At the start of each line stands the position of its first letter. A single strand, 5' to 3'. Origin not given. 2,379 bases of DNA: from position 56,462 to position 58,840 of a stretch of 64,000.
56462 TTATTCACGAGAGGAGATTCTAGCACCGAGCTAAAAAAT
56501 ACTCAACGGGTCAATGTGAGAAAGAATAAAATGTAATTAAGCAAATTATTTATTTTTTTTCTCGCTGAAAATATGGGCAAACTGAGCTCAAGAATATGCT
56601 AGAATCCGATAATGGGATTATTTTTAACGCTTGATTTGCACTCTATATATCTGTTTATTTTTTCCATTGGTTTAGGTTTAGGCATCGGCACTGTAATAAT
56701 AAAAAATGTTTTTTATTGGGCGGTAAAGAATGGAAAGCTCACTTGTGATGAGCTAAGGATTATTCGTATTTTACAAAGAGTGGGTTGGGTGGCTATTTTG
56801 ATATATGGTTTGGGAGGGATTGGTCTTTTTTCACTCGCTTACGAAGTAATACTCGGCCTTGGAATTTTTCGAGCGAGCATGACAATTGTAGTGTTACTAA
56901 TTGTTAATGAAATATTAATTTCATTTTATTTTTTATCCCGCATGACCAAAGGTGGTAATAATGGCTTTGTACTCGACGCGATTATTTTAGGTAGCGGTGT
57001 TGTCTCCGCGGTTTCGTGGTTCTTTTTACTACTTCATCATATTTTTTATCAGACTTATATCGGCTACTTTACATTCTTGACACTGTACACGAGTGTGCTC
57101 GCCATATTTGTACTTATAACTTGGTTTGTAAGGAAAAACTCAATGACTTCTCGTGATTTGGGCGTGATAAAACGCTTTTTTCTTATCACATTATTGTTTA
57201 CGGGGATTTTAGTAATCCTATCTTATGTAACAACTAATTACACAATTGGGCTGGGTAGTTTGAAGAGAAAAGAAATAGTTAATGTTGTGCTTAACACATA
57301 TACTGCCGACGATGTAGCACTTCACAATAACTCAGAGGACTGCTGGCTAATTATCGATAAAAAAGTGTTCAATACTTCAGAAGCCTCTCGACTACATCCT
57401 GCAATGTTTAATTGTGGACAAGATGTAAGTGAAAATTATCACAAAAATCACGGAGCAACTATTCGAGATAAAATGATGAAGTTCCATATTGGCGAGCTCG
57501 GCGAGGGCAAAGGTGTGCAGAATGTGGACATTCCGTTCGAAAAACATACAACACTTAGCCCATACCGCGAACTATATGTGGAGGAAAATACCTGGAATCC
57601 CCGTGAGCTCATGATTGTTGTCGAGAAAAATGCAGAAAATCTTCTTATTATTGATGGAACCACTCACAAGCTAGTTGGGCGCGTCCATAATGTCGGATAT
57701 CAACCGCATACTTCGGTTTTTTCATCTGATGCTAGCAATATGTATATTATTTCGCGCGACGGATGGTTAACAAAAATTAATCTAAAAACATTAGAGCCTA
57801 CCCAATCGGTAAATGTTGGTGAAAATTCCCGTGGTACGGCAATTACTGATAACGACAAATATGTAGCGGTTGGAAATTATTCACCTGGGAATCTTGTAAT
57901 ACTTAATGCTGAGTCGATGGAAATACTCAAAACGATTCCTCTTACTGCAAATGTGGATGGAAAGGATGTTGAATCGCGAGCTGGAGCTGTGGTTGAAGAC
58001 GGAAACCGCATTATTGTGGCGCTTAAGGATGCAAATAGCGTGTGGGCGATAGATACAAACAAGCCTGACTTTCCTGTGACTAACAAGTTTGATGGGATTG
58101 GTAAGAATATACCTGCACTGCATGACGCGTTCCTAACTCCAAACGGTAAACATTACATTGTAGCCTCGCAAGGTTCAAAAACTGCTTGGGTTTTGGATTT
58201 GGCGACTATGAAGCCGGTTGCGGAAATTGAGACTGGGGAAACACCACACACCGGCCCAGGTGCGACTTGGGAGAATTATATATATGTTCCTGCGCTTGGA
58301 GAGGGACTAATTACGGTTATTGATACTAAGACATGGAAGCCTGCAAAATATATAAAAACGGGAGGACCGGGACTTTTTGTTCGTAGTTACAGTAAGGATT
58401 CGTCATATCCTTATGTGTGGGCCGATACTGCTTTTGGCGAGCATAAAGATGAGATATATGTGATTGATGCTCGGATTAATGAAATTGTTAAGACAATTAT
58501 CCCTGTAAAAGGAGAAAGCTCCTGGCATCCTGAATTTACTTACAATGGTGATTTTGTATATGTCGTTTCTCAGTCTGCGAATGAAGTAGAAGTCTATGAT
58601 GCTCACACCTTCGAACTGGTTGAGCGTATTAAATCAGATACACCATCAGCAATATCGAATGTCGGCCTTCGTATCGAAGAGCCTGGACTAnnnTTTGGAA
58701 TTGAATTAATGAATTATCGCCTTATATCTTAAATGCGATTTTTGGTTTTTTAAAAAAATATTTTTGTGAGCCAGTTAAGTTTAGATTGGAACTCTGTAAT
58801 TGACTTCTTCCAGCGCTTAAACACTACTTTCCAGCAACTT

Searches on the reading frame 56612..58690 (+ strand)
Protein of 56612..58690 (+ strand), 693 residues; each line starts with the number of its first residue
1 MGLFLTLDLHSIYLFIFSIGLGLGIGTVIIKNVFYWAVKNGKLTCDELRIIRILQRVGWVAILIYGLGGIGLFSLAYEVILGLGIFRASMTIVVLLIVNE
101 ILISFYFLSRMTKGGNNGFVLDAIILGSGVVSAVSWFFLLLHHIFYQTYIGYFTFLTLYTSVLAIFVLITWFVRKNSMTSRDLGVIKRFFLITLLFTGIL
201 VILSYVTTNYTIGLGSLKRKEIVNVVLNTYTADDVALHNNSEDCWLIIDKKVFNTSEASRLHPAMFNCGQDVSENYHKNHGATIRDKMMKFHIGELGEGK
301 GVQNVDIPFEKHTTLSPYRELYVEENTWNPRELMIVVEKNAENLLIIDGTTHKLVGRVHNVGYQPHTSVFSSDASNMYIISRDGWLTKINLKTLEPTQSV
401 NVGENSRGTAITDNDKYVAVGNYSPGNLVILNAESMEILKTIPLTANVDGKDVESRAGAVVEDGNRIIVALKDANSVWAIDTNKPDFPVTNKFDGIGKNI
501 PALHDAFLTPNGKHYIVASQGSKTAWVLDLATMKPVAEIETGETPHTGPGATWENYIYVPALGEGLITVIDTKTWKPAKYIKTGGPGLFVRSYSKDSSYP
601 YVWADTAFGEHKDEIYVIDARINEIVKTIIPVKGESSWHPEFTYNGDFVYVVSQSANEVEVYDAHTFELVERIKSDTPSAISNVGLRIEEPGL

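Call 63: search_protein_families(library=ncbifam, proteins=[window:56612-58690:+], max_evalue=1e-10)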
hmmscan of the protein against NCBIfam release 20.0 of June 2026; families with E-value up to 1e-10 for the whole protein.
window:56612-58690:+ (693 aa): 4 families
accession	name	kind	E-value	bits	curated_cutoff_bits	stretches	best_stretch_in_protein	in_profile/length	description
TIGR03866.1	PQQ_ABC_repeats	subfamily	9.1e-16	57.8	287.3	0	335-483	14-155/310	PQQ-dependent catabolism-associated beta-propeller protein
TIGR02276.1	beta_rpt_yvtn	repeat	1.2e-11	44.3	27.85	0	554-584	3-33/42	beta-propeller repeat protein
NF052460.1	L-NosZ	equivalog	2.4e-11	42.8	700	0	336-484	59-205/480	clade III lactonase-type nitrous-oxide reductase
NF052280.1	7_blade_YncE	equivalog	8.3e-11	41.3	400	0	381-486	52-161/338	7-bladed beta-propeller protein YncE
